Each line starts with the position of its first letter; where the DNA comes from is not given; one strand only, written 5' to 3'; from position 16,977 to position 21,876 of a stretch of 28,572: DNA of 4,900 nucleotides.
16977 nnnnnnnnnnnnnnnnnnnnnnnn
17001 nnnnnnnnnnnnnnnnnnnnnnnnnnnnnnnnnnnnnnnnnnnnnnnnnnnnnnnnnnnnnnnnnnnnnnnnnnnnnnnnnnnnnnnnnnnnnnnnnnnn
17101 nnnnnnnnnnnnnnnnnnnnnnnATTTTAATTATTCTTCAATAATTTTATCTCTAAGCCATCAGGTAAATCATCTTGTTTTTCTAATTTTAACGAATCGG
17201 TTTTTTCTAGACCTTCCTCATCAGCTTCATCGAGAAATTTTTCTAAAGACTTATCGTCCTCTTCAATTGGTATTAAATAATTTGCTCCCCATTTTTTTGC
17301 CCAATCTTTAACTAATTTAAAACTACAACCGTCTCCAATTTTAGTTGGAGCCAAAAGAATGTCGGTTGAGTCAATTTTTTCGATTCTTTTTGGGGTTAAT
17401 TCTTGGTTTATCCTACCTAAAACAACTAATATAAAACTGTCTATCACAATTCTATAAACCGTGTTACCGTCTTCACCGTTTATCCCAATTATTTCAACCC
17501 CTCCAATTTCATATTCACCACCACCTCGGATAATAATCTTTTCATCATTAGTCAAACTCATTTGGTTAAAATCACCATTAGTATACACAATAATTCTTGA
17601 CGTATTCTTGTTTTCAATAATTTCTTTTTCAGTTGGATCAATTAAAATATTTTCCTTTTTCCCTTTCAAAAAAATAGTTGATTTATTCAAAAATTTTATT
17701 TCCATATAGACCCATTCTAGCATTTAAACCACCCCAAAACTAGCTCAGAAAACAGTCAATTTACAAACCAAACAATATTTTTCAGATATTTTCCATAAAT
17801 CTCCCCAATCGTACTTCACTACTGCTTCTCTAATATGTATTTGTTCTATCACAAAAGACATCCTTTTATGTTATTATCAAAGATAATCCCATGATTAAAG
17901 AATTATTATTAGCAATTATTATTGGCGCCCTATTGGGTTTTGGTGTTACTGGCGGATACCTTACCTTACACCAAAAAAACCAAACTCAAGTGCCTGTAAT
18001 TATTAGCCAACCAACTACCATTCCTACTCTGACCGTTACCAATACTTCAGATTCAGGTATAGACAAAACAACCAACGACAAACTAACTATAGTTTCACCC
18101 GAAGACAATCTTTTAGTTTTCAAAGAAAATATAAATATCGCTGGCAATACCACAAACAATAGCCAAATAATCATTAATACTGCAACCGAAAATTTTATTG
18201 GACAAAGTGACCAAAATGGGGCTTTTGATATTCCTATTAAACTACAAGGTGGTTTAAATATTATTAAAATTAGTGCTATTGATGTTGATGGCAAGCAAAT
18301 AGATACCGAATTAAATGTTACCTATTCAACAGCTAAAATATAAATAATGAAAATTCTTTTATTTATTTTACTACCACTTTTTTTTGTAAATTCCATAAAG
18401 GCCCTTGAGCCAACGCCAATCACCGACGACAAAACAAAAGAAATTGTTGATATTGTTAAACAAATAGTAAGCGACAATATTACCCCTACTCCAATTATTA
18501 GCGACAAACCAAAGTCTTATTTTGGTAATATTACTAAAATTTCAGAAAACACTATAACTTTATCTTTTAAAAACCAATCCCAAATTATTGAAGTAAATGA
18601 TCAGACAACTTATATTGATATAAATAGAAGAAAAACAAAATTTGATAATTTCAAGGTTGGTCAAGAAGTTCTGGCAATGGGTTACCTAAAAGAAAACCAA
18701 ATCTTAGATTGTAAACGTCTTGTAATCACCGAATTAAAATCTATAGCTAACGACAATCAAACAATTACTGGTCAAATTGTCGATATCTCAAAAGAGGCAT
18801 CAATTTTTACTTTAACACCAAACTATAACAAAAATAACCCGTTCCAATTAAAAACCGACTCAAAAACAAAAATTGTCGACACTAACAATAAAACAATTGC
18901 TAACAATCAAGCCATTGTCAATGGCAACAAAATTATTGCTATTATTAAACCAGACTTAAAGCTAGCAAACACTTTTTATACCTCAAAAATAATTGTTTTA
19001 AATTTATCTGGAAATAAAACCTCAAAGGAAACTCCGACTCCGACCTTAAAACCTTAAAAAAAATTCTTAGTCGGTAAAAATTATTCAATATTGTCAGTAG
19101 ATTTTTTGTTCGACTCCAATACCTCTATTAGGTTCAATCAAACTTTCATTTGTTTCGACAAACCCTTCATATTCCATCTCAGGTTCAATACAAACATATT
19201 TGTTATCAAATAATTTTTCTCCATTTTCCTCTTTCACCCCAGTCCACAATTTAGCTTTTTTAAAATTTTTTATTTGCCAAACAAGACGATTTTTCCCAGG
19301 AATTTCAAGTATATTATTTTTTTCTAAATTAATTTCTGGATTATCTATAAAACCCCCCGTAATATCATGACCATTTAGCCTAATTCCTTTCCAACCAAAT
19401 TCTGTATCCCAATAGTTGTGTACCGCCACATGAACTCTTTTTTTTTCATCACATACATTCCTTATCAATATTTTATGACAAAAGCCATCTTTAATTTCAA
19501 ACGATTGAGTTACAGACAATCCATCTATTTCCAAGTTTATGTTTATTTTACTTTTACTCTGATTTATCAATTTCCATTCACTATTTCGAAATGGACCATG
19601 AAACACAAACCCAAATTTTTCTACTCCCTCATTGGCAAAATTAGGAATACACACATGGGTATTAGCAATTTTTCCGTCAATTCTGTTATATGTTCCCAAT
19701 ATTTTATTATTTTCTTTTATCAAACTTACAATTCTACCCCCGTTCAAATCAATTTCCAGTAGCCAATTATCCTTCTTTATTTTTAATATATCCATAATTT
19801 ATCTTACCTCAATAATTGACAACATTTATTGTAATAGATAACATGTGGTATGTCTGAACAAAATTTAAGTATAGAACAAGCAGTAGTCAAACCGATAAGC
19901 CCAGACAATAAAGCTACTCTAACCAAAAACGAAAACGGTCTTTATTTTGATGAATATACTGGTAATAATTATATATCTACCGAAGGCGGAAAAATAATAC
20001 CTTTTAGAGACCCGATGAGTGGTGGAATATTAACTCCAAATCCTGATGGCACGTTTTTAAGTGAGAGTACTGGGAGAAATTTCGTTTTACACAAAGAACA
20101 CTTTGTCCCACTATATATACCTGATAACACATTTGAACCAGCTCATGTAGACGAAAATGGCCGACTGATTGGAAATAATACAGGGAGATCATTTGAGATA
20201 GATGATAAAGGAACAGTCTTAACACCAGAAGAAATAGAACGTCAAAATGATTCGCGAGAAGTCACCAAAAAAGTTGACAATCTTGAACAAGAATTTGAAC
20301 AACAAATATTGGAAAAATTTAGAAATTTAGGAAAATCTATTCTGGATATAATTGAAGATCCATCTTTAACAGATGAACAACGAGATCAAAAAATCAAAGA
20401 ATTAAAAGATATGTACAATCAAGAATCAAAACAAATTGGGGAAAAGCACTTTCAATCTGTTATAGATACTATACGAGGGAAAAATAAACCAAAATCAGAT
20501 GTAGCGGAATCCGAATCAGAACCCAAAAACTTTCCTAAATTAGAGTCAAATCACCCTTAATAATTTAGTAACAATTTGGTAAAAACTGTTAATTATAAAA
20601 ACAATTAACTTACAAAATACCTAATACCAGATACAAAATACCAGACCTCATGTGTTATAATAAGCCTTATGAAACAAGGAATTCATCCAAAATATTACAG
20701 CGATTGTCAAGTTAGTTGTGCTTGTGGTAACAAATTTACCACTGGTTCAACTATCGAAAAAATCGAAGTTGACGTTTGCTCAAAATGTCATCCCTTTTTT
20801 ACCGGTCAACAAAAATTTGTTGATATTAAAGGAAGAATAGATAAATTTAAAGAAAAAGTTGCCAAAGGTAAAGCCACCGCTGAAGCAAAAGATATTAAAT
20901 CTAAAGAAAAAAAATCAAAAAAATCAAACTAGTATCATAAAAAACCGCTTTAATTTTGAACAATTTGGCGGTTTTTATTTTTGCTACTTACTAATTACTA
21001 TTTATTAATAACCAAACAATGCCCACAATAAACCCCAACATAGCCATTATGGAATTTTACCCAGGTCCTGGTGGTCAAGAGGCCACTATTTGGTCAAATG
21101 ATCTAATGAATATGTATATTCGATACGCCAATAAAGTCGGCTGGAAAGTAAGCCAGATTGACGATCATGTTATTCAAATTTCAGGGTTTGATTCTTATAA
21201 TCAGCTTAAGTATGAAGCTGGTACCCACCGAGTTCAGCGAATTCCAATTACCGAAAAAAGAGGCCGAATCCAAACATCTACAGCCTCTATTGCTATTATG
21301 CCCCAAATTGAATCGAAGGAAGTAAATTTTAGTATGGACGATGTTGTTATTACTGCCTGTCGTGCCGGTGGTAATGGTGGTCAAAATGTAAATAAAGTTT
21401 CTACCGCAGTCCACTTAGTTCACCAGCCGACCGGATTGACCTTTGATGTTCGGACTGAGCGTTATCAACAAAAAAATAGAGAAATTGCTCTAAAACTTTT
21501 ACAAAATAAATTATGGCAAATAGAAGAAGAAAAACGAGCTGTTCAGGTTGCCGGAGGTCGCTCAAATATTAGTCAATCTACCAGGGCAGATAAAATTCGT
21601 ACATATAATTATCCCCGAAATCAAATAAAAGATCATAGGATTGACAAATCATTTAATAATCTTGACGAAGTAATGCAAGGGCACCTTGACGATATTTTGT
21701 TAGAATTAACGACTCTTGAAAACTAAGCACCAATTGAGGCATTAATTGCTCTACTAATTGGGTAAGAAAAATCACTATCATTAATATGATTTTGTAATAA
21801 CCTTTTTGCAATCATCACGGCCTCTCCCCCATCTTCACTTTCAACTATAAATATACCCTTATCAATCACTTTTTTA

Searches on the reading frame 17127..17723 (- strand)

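Call 62: search_protein_families(library=pfam, proteins=[window:17127-17723:-])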
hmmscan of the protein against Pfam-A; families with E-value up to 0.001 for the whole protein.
window:17127-17723:- (198 aa): 1 family
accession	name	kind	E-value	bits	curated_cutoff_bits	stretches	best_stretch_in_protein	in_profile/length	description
PF13483.12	Lactamase_B_3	-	8.8e-11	42.5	24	1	8-153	1-159/160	Beta-lactamase superfamily domain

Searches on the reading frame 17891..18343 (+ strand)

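Call 62: search_protein_families(library=pfam, proteins=[window:17891-18343:+])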
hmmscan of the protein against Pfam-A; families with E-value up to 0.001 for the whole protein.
window:17891-18343:+ (150 aa): 2 families
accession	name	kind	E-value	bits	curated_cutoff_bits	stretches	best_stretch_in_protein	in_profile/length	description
PF09136.16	Glucodextran_B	-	2e-07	31.3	27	1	64-144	2-80/83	Glucodextranase, domain B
PF17936.7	Big_6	-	0.00026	21.6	27.6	1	73-136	7-73/83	Bacterial Ig domain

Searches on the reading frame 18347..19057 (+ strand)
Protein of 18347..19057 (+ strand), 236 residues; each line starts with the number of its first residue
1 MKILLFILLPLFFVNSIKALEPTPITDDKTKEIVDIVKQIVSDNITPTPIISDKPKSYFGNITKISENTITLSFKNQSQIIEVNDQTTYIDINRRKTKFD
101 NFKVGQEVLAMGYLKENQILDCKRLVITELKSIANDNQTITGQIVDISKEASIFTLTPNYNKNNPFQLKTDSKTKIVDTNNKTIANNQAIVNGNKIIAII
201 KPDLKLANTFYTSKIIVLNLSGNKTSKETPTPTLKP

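Call 62: search_protein_families(library=pfam, proteins=[window:18347-19057:+])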
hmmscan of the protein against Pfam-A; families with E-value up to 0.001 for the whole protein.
window:18347-19057:+ (236 aa): 1 family
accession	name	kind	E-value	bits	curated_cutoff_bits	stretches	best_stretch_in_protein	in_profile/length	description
PF18914.6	DUF5666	-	2.8e-05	24.7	27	0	60-120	2-54/60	Domain of unknown function (DUF5666)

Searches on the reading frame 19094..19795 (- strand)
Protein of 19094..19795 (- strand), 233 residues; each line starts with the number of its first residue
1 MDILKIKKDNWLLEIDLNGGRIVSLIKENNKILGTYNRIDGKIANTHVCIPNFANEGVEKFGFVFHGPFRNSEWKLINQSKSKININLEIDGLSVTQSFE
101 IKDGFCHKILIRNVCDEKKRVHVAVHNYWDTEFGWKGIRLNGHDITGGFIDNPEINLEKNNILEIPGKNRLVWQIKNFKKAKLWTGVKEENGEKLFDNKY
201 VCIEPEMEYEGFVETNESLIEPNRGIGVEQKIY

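Call 62: search_protein_families(library=pfam, proteins=[window:19094-19795:-])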
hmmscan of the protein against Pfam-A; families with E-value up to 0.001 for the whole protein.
window:19094-19795:- (233 aa): 1 family
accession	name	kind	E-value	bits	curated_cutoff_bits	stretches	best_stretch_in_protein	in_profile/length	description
PF01263.26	Aldose_epim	-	0.00078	19.4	27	0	36-201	59-220/299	Aldose 1-epimerase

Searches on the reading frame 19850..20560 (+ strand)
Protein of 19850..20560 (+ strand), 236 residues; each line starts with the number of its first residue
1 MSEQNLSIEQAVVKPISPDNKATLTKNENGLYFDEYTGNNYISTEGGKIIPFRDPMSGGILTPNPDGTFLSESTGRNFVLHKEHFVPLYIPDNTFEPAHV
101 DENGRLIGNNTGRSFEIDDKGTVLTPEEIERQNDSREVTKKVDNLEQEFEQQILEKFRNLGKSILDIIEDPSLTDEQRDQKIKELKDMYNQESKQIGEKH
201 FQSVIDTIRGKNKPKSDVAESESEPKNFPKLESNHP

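Call 62: search_protein_families(library=pfam, proteins=[window:19850-20560:+])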
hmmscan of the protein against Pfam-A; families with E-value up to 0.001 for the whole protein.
window:19850-20560:+ (236 aa): 1 family
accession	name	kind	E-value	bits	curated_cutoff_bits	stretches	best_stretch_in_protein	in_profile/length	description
PF02520.22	ANIS5_cation-bd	-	3.6e-05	24.2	29.3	1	135-196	41-101/109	SXP/RAL-2 family protein Ani s 5-like, metal-binding domain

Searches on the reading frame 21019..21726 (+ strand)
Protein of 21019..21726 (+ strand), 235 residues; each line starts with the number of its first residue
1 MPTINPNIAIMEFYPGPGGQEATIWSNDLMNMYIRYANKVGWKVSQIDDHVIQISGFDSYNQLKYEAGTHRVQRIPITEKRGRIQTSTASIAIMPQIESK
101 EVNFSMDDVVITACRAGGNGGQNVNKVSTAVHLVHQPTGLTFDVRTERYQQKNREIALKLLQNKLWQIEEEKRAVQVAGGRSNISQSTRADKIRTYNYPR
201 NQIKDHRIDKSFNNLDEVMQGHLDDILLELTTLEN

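Call 62: search_protein_families(library=pfam, proteins=[window:21019-21726:+])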
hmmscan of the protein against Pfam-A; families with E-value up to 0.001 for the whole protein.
window:21019-21726:+ (235 aa): 2 families
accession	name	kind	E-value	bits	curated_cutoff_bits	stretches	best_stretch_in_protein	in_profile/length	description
PF00472.26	RF-1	-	4.8e-29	101.1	35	1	100-207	3-116/116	RF-1 domain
PF03462.23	PCRF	-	5.3e-28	98.6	24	1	8-91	101-194/194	PCRF domain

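Call 66: search_protein_families(library=ncbifam, proteins=[window:21019-21726:+], max_evalue=0.00001)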
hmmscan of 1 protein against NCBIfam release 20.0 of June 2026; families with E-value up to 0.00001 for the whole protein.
window:21019-21726:+ (235 aa): 5 families
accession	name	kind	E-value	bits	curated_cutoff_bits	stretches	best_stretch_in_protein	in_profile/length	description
NF001859.2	PRK00591.1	equivalog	5.3e-78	262.5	400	1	9-232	106-340/347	peptide chain release factor 1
TIGR00019.1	prfA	equivalog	1.4e-77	261.1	423.25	1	9-230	114-346/361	peptide chain release factor 1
TIGR00020.2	prfB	exception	1.6e-53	182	370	1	7-227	116-348/353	peptide chain release factor 2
TIGR03072.1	release_prfH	equivalog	4.5e-17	62.3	166.65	1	99-198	98-197/200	peptide chain release factor H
NF006718.0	PRK09256.1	equivalog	5.3e-10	39.1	100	1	99-135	7-43/140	alternative ribosome rescue aminoacyl-tRNA hydrolase ArfB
